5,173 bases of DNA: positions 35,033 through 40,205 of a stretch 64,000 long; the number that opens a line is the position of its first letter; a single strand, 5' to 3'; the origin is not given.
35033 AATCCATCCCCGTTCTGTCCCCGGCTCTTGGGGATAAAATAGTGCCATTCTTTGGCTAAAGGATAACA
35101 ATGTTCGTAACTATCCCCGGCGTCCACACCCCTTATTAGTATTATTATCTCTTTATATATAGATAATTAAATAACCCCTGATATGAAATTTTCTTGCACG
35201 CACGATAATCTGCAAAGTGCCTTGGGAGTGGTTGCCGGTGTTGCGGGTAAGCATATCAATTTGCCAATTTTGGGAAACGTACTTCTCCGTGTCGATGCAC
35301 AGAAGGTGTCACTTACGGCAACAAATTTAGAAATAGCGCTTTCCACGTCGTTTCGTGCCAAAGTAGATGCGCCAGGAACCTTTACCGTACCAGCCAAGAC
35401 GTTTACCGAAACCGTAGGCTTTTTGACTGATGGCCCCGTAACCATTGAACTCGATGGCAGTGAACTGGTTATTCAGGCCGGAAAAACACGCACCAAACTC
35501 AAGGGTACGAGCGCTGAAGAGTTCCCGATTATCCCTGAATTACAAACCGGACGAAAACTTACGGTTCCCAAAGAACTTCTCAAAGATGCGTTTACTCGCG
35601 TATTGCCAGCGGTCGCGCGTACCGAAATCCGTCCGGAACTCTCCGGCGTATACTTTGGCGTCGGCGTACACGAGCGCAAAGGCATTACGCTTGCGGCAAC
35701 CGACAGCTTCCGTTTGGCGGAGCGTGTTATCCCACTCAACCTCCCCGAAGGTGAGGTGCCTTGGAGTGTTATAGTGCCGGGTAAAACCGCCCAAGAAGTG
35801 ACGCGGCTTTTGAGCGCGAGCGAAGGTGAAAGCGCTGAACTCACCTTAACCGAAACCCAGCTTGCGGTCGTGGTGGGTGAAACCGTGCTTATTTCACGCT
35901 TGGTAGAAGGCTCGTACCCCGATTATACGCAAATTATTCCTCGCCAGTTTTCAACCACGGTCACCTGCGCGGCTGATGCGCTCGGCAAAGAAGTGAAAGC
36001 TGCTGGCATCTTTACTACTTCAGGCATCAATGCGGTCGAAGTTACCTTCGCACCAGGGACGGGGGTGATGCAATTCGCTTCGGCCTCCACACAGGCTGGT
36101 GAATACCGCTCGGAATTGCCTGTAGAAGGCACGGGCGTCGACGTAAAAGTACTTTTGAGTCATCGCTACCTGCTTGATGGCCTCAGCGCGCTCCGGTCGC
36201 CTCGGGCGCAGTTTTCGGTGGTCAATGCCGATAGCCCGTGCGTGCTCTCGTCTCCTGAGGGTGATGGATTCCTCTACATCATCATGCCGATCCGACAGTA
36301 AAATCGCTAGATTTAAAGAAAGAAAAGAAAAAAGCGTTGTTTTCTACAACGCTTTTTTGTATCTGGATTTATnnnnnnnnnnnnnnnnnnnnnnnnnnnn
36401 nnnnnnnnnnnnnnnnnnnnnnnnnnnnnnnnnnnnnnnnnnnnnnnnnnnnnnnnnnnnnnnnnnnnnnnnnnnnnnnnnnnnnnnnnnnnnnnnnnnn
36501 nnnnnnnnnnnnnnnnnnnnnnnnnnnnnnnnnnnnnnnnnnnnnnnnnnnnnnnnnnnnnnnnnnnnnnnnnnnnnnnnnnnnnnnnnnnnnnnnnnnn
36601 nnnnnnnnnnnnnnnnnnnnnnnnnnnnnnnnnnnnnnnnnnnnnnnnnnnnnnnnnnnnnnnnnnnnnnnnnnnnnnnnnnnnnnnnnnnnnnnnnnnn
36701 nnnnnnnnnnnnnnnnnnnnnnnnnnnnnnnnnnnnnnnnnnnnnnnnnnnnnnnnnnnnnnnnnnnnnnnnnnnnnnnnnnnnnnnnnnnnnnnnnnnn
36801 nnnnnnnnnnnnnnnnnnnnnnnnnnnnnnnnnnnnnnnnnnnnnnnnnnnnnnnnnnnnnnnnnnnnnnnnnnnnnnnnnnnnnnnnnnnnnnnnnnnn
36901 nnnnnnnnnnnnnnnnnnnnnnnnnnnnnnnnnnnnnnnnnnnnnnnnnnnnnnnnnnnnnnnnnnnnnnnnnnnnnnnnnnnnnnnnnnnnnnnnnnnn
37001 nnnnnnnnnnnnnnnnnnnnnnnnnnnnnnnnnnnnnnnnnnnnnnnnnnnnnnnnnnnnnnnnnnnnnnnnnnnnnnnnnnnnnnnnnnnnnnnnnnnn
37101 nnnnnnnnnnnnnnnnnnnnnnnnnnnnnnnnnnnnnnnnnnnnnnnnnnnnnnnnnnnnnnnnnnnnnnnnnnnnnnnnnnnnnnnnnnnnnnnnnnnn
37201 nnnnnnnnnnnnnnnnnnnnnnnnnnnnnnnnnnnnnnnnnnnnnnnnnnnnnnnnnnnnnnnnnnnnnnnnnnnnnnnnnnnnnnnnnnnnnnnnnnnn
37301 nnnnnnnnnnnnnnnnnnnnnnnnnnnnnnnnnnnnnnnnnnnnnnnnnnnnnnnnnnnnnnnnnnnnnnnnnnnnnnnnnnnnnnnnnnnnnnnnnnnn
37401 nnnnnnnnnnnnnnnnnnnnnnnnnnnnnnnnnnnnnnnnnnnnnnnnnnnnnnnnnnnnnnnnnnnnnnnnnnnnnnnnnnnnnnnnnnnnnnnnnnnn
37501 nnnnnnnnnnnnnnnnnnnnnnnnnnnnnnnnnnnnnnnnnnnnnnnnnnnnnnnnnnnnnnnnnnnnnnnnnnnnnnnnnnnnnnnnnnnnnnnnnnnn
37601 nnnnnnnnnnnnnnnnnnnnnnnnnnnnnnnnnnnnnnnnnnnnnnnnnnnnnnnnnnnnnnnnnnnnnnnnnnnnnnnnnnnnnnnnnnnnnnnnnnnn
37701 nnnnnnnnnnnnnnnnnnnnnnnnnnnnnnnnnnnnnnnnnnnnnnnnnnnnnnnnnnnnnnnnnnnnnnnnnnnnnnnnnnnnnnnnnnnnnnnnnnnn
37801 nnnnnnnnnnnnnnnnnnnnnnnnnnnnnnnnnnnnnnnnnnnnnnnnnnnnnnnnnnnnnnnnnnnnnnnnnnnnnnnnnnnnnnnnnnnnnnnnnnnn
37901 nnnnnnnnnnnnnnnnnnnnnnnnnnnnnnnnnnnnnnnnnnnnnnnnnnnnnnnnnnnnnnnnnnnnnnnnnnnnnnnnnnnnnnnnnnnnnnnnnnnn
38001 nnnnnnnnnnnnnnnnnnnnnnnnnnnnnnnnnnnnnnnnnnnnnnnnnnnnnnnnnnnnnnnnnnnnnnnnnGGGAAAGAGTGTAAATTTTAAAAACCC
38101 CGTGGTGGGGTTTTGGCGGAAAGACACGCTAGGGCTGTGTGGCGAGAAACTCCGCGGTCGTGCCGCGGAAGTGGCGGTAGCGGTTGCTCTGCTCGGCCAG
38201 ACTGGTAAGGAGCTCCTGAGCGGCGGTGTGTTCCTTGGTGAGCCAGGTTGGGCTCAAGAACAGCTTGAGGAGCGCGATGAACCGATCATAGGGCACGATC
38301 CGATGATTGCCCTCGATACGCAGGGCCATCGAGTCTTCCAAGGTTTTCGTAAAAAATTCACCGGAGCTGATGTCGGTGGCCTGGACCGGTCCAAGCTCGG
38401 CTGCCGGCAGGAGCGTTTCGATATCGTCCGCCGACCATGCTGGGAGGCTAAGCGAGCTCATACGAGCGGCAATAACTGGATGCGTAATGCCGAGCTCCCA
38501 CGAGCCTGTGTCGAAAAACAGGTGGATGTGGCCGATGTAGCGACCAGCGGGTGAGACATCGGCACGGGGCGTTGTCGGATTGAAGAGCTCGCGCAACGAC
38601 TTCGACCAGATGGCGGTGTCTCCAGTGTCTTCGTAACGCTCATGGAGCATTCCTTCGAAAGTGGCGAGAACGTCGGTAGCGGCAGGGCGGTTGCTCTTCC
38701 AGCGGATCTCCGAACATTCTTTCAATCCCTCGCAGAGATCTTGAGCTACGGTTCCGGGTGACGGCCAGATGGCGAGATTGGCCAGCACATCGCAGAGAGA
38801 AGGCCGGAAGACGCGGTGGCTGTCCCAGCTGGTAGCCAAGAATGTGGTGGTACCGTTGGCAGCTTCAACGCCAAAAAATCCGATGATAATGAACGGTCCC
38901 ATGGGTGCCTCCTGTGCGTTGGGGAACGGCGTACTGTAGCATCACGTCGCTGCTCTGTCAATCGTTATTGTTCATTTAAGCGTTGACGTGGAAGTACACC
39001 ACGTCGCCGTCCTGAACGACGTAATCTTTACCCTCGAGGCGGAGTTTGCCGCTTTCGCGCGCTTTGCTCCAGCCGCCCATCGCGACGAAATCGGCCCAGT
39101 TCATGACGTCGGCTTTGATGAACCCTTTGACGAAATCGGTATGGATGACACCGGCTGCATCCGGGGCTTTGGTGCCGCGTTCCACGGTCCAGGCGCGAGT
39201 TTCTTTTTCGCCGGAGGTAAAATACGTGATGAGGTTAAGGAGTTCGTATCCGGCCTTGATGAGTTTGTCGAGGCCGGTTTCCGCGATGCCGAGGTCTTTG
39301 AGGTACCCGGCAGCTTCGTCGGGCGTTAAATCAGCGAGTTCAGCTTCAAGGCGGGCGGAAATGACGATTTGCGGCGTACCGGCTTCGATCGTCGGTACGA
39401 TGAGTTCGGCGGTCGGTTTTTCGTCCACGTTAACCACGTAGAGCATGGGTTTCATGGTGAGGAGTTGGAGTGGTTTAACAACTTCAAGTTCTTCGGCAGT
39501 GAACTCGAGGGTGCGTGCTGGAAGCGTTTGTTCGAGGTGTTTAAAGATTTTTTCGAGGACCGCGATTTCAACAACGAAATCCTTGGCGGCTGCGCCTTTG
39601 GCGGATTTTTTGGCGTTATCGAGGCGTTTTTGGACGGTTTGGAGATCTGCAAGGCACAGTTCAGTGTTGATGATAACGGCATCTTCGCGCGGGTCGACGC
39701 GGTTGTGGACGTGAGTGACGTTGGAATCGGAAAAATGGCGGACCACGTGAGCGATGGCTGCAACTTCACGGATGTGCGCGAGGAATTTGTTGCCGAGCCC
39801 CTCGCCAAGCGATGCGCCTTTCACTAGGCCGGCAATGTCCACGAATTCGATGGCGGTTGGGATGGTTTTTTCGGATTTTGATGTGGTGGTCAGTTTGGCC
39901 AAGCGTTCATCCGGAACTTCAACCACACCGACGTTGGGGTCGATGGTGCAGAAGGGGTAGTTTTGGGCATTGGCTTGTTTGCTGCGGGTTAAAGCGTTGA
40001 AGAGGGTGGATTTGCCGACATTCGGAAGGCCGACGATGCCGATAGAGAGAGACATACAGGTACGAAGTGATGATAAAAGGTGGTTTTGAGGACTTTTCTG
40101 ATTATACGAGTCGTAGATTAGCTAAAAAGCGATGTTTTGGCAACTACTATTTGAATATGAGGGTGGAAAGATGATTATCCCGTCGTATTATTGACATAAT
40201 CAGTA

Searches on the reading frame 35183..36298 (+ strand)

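Call 39: search_protein_families(library=ncbifam, proteins=[window:35183-36298:+], max_evalue=0.00001)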
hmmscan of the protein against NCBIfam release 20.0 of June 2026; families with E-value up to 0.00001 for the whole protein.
window:35183-36298:+ (372 aa): 3 families
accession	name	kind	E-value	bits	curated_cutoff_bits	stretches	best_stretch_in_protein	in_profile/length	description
TIGR00663.1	dnan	equivalog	2e-77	260.6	137.65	1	1-371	1-366/367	DNA polymerase III subunit beta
NF004184.0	PRK05643.3-2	equivalog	1.1e-28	100.3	443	1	1-371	1-374/375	DNA polymerase III subunit beta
NF011508.0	PRK14946.1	equivalog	6.3e-06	25.6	513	1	24-335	24-330/366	DNA polymerase III subunit beta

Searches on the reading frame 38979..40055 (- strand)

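Call 19: search_protein_families(library=pfam, proteins=[window:38979-40055:-], max_evalue=0.001)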
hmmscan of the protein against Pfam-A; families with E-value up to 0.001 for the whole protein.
window:38979-40055:- (359 aa): 3 families
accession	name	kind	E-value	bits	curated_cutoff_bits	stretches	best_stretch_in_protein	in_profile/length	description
PF06071.19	YchF-GTPase_C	-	1.4e-37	128.2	27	1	275-358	1-84/84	Protein of unknown function (DUF933)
PF01926.29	MMR_HSR1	-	4.5e-23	82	21.9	1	5-116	2-92/113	50S ribosome-binding GTPase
PF02421.24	FeoB_N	-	4.7e-08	33.1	27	1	5-50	3-47/156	Ferrous iron transport protein B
